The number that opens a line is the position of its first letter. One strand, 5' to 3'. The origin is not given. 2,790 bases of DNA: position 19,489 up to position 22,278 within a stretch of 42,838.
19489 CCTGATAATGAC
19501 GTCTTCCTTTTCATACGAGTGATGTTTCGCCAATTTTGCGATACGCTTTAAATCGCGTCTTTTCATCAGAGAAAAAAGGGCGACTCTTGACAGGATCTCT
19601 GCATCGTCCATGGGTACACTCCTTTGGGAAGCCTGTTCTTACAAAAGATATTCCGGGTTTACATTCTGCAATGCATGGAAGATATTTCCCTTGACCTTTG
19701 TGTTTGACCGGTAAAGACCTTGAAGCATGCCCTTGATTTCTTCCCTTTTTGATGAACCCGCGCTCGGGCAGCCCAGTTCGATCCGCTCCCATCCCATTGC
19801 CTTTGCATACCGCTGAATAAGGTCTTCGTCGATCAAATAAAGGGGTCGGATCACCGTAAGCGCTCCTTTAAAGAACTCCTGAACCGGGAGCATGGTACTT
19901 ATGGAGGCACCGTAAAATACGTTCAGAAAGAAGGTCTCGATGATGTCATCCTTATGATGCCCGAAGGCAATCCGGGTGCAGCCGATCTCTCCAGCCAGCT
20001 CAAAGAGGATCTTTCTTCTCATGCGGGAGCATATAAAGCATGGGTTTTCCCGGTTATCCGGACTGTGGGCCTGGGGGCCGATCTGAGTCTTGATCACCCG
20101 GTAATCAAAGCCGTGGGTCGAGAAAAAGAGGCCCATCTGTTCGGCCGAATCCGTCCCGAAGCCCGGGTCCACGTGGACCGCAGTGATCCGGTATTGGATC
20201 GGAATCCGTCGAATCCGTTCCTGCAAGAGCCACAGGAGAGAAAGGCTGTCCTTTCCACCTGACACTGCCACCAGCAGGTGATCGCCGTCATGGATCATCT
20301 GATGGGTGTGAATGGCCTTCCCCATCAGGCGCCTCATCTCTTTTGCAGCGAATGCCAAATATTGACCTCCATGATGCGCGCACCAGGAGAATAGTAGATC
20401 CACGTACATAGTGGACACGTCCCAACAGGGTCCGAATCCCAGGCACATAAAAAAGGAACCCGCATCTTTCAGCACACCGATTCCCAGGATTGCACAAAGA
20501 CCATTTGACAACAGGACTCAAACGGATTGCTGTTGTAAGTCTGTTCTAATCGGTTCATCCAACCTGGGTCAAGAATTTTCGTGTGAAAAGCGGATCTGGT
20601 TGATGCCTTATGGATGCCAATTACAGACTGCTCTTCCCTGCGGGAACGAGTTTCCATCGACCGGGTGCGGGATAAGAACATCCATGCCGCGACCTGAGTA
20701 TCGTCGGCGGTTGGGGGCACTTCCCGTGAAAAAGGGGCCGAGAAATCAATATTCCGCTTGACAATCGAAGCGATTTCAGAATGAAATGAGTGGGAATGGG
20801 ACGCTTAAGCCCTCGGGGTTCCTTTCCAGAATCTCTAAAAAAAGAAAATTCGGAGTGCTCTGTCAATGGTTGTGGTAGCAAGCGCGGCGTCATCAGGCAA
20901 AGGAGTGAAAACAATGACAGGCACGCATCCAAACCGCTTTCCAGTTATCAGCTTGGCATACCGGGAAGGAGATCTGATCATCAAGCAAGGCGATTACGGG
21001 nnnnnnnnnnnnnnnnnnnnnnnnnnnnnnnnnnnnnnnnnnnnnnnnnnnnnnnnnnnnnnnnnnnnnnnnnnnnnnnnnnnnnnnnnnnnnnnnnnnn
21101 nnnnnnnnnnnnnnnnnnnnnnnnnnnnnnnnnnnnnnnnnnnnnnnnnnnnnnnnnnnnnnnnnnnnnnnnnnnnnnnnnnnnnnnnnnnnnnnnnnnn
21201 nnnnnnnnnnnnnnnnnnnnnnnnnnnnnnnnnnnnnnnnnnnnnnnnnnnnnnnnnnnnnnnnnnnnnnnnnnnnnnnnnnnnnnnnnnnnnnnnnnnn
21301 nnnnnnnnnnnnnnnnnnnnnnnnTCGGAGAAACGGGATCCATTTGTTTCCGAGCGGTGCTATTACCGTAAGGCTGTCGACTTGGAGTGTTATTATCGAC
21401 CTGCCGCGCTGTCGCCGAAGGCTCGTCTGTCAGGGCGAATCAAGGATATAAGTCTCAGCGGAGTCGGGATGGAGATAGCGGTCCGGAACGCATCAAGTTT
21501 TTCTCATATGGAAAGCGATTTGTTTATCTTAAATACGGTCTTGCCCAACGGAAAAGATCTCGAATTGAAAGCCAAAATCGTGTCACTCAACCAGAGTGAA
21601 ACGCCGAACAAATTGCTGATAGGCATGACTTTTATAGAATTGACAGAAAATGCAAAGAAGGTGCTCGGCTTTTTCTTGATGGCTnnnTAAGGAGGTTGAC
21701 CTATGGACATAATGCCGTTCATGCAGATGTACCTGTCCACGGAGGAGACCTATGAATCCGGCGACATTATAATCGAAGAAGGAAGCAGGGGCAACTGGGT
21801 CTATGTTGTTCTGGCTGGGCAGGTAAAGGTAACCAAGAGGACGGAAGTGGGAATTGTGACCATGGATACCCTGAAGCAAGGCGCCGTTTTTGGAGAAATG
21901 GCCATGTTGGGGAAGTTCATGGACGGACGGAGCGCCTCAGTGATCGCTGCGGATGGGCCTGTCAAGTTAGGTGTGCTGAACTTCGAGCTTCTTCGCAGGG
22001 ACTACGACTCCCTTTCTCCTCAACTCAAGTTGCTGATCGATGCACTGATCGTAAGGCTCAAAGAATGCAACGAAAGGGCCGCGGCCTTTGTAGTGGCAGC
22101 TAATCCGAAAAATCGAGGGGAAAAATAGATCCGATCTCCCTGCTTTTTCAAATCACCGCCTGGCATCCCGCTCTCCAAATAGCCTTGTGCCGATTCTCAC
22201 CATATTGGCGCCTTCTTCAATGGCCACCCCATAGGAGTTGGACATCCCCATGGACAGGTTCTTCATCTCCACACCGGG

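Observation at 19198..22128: Three small cyclic-nucleotide-binding proteins, one fused to PilZ, clustered around a TtcA-like tRNA thiolase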

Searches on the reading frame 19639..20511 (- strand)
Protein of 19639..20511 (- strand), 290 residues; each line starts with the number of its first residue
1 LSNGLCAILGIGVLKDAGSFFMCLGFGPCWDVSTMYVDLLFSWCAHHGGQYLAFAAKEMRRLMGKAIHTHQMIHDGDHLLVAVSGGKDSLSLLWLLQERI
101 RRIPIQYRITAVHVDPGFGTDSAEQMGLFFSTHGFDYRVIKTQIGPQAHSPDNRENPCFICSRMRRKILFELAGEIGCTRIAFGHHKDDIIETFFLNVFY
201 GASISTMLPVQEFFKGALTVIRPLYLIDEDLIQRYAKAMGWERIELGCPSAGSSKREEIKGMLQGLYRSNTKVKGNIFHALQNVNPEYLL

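Call 3: search_protein_families(library=pfam, proteins=[window:19639-20511:-], max_evalue=0.1)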
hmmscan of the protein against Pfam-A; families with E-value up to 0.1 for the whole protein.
window:19639-20511:- (290 aa): 1 family
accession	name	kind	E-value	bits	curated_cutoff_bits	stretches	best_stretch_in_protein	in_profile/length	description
PF01171.26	ATP_bind_3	-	3e-17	63.4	27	1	79-240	2-160/182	PP-loop family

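Call 4: search_protein_families(library=ncbifam, proteins=[window:19639-20511:-], max_evalue=0.1)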
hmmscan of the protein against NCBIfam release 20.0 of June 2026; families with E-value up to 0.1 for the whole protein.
window:19639-20511:- (290 aa): 8 families
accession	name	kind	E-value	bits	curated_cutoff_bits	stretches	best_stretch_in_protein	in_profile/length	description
NF007972.0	PRK10696.1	equivalog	1.2e-56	192.1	272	1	56-289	21-256/295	tRNA 2-thiocytidine(32) synthetase TtcA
TIGR02432.1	lysidine_TilS_N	equivalog_domain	5.9e-21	75.3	93.6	1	78-244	1-168/189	tRNA lysidine(34) synthetase TilS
NF049949.1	tRNAsynTtuAPyrococ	equivalog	5.3e-16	58.6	450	1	61-276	32-248/292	tRNA-5-methyluridine(54) 2-sulfurtransferase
TIGR00268.2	TIGR00268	equivalog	7.3e-09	35.3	150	1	71-191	8-125/259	ATP-dependent sacrificial sulfur transferase LarE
NF047749.1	tRNAThiolNcsA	equivalog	3.1e-07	29.8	500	1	72-264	49-258/322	tRNA 2-thiolation protein NcsA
NF007942.0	PRK10660.1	equivalog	1.5e-06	27.2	606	1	71-245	12-181/439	tRNA lysidine(34) synthetase TilS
NF011258.0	PRK14664.1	equivalog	0.00041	19.6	680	1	77-186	6-117/362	tRNA 2-thiouridine(34) synthase MnmA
TIGR00269.1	TIGR00269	hypoth_equivalog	0.019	15.2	62.75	1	221-283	4-66/104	TIGR00269 family protein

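Call 75: search_solved_structures(query=window:19639-20400:-, max_evalue=0.001, show_alignments=1)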
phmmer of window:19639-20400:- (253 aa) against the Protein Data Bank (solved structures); distinct sequences matched with E-value up to 0.001: 8.
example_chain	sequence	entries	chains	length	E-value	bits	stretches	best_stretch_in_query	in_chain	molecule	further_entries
6scy_A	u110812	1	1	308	2.1e-16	63.2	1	9-240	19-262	[4Fe-4S]-dependent U34-ARNt thiolase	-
6scy_B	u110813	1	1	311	2.2e-16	63.1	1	9-240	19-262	[4Fe-4S]-dependent U34-ARNt thiolase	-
3vrh_A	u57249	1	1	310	1.6e-14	57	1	22-239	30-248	Putative uncharacterized protein PH0300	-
5mko_A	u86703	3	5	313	1.6e-14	57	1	22-239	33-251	TtuA PH0300 | PH0300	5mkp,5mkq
5gha_A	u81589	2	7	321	7.3e-14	54.9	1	14-232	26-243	Sulfur Transferase TtuA | tRNA-5-methyluridine(54) 2-sulfurtransferase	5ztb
5b4e_A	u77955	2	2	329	7.8e-14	54.7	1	14-232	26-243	Sulfur Transferase TtuA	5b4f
3a2k_A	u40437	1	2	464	9.2e-12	48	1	29-204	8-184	tRNA(Ile)-lysidine synthase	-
1wy5_A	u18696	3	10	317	2.8e-06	30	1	29-209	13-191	Hypothetical UPF0072 protein AQ_1887 | tRNA(Ile)-lysidine synthase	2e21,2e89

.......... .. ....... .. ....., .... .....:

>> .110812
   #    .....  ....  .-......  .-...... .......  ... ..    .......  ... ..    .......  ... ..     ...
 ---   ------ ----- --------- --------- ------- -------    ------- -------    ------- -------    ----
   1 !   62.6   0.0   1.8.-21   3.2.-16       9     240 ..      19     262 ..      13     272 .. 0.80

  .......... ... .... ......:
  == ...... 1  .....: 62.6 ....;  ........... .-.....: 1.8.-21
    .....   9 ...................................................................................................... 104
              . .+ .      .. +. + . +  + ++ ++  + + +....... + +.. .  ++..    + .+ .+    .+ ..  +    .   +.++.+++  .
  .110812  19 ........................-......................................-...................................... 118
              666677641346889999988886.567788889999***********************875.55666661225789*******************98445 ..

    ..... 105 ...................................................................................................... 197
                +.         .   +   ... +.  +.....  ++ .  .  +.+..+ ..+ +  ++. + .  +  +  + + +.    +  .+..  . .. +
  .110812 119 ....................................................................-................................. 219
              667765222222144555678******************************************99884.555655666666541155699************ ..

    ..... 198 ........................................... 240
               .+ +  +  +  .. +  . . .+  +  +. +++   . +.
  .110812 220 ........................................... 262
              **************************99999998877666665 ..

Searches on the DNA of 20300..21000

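Call 54: search_rna_families(source=window, start=20300, end=21000, threshold=evalue, max_evalue=1)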
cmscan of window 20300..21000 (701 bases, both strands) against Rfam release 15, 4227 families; matches with E-value up to 1: 1.
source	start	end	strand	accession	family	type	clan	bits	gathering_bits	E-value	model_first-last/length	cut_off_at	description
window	20301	20381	+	RF02240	Xoo1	Gene; sRNA;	-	20.8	70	0.47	1-95/95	no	Xanthomonadaceae sRNA Xoo1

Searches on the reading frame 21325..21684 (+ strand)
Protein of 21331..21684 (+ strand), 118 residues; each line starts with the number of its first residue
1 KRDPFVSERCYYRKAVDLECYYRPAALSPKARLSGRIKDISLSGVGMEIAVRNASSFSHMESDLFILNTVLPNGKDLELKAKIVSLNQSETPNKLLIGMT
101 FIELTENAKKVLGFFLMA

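Call 66: search_solved_structures(query=window:21331-21684:+, max_evalue=5, show_alignments=3)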
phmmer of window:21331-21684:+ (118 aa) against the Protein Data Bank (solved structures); distinct sequences matched with E-value up to 5: 0.

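Call 69: search_solved_structures(query=A5, max_evalue=1, show_alignments=3)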
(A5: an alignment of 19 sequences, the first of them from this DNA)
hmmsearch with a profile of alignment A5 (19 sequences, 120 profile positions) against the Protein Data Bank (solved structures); distinct sequences matched with E-value up to 1: 1.
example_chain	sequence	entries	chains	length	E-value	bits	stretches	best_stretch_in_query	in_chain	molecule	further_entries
5vx6_A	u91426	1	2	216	0.058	16.6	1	8-114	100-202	Uncharacterized protein YpfA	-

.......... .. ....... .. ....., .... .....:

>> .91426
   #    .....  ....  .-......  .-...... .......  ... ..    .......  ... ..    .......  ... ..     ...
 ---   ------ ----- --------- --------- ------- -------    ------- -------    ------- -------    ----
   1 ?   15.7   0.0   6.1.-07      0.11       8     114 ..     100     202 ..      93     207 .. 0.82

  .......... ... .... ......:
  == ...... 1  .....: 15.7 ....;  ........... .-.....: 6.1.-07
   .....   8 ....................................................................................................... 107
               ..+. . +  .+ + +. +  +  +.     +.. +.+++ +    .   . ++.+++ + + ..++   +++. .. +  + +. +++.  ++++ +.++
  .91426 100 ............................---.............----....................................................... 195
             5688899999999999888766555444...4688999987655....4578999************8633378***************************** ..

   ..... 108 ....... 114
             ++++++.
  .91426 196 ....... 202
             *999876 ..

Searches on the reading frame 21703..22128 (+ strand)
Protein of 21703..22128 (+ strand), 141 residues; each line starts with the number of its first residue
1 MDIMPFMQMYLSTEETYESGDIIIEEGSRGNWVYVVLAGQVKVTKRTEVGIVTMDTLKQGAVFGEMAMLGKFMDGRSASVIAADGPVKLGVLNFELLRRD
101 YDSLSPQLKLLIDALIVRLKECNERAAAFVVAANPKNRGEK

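Call 3: search_protein_families(library=pfam, proteins=[window:21703-22128:+], max_evalue=0.1)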
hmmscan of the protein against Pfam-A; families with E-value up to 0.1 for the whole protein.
window:21703-22128:+ (141 aa): 1 family
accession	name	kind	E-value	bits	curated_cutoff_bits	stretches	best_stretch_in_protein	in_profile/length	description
PF00027.35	cNMP_binding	-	1.4e-14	54.3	27.5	1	15-95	2-80/89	Cyclic nucleotide-binding domain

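Call 4: search_protein_families(library=ncbifam, proteins=[window:21703-22128:+], max_evalue=0.1)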
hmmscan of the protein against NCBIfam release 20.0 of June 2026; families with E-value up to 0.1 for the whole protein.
window:21703-22128:+ (141 aa): 7 families
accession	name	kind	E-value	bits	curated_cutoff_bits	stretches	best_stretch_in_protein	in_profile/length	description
NF058543.1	ActPatMycb56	equivalog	6.9e-07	28.4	460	1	17-84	24-89/317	acetyltransferase Pat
TIGR03896.1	cyc_nuc_ocin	subfamily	9.9e-06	25.1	161.05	1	16-91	165-239/317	bacteriocin-type transport-associated protein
NF008732.0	PRK11753.1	equivalog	2.3e-05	23.9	266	1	13-127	24-137/214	cAMP-activated global transcriptional regulator CRP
NF041163.2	encap_f2b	equivalog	4.8e-05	22.7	400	1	13-87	96-169/450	family 2B encapsulin nanocompartment shell protein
NF007707.0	PRK10402.1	subfamily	9.3e-05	22.1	180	1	16-82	35-102/226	transcriptional regulator YeiL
NF010499.0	PRK13918.1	equivalog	0.0013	18.3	274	1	15-71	15-71/205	CRP/FNR family transcriptional regulator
NF006901.0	PRK09392.1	equivalog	0.0074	15.6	211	1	22-69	40-87/236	transcriptional activator FtrB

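Call 48: find_homologous_proteins(query=window:21703-22125:+)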
Query window:21703-22125:+ (141 aa): 104 proteins with E <= 0.001 among 144 candidates.
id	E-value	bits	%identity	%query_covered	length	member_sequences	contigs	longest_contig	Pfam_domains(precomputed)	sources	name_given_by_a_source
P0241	9.1e-85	299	100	100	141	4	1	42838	PF00027.36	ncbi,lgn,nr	ncbi:MAG: cyclic nucleotide-binding domain-containing protein [Deltaproteobacteria bacterium]|nr:cyc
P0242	1.8e-67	243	83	99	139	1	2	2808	PF00027.36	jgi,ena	-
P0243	1.8e-66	240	80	100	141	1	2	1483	PF00027.36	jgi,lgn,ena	-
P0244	3.8e-66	239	79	99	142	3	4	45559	PF00027.36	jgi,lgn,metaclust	metaclust:\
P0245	7.6e-66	238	78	100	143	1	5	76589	PF00027.36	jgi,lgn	jgi:CRP-like cAMP-binding protein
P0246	2.9e-65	236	79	100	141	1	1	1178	PF00027.36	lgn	-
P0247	1.1e-61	224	73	100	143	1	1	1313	PF00027.36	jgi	jgi:CRP-like cAMP-binding protein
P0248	1.0e-60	221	74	99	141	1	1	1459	PF00027.36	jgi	jgi:CRP-like cAMP-binding protein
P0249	9.9e-60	218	73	99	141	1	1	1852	PF00027.36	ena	-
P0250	1.2e-58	215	70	98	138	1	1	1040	PF00027.36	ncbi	-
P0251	1.2e-58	215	72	98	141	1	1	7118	PF00027.36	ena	-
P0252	3.2e-58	213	75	99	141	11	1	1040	PF00027.36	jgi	jgi:CRP-like cAMP-binding protein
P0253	5.7e-58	213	74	98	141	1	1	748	PF00027.36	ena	-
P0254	1.4e-57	211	73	98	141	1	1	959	PF00027.36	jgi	-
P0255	1.8e-56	208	72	99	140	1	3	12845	PF00027.36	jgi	jgi:CRP-like cAMP-binding protein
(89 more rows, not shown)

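Call 56: predict_structure(alignment_id=A4)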
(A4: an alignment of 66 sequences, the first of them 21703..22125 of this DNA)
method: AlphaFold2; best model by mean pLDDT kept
length: 141 residues; sequences in the alignment: 66
mean_pLDDT: 82.6   pTM: 0.73
mean pLDDT of the five models: 82.6, 81.5, 80.5, 80.3, 80.0
residues with pLDDT >= 90: 56; 70-90: 62; 50-70: 18; < 50: 5
segments of 3 or more residues with pLDDT < 50: 139-141
pLDDT, mean of each block of 10 residues (from residue 1): 80 96 84 91 85 89 69 60 96 90 92 86 80 61 37
secondary structure, 60 per line:
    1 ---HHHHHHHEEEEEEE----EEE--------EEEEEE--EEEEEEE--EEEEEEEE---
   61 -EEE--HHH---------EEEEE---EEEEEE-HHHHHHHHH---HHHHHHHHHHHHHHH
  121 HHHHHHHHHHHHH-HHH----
elements in order: H4-10 E11-17 E22-24 E33-38 E41-47 E50-57 E62-64 E79-83 E87-92 H94-102 H106-133

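Call 60: fold_search(model_id=the predicted structure, library=pdb)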
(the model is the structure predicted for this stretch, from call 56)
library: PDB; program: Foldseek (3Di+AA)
matches with E <= 10: 1418; with E <= 0.001: 574
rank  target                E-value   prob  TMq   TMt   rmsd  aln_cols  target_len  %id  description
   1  6hq3_B                4.6e-08  1.00  0.66  0.85   2.2       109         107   21  Structure of EAL Enzyme Bd1971 - halfsite-occupied form (released 2019-07-31)
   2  9sfa_B                4.9e-08  1.00  0.73  0.33   2.6       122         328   18  Cyclic nucleotide binding transcription factor Bd2879 - apo form (released 2025-10-22)
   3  6hq2_B                5.4e-08  1.00  0.59  0.75   3.3       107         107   21  Structure of EAL Enzyme Bd1971 - apo form (released 2019-07-31)
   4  6hq3_C                6.9e-08  1.00  0.59  0.74   3.7       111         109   22  Structure of EAL Enzyme Bd1971 - halfsite-occupied form (released 2019-07-31)
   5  6hq3_A                7.3e-08  1.00  0.58  0.71   3.8       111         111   22  Structure of EAL Enzyme Bd1971 - halfsite-occupied form (released 2019-07-31)
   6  4ev0_A                9.2e-08  1.00  0.60  0.42   4.9       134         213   25  Crystal Structure of Thermus thermophilus Catabolite Activator Protein (released 2012-06-20)
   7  9sfa_A                1.1e-07  1.00  0.69  0.30   2.7       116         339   19  Cyclic nucleotide binding transcription factor Bd2879 - apo form (released 2025-10-22)
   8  6hq4_B                1.6e-07  1.00  0.68  0.27  15.2       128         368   19  Structure of EAL enzyme Bd1971 - cAMP bound form (released 2019-07-31)
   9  6hq4_A                1.7e-07  1.00  0.71  0.28  12.0       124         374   20  Structure of EAL enzyme Bd1971 - cAMP bound form (released 2019-07-31)
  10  6hq5_A                1.8e-07  1.00  0.71  0.28   6.7       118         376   21  Structure of EAL Enzyme Bd1971 - cAMP and cyclic-di-GMP bound form (released 2019-07-31)
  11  4ku8_A                2.2e-07  1.00  0.63  0.60   4.1       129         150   24  Structures of PKGI Reveal a cGMP-Selective Activation Mechanism (released 2014-01-15)
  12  6hq7_B                2.3e-07  1.00  0.68  0.27  10.5       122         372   20  Structure of EAL Enzyme Bd1971 - cGMP bound form (released 2019-07-31)
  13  3r6s_C                3.5e-07  1.00  0.66  0.44   4.1       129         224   20  Crystal structure of GlxR transcription factor from Corynebacterium glutamicum with cAMP (released 2012-03-28)
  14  6hq2_A                3.7e-07  1.00  0.58  0.73   3.4       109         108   21  Structure of EAL Enzyme Bd1971 - apo form (released 2019-07-31)
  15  3shr_A                3.7e-07  1.00  0.51  0.27  14.8       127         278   26  Crystal Structure of cGMP-dependent Protein Kinase Reveals Novel Site of Interchain Communication (released 2011-09-21)
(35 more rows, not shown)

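Call 77: search_protein_families(library=padloc, proteins=[window:21703-22125:+], max_evalue=0.01)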
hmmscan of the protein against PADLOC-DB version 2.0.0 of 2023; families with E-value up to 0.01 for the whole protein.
window:21703-22125:+ (141 aa): 5 families
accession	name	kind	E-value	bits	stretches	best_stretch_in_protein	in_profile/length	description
PDLC00731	Effector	-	3.2e-09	34.2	1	15-124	43-146/306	TIR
PDLC02371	PycTIR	-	1e-08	32.9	1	14-91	39-111/288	-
PDLC00732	Effector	-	2.2e-07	28.1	1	15-122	39-140/301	TIR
PDLC00730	Effector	-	4.3e-05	20.9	1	16-84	60-123/299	TIR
PDLC00734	PycC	-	5.3e-05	20.5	1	15-92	36-111/374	Pycsar cyclase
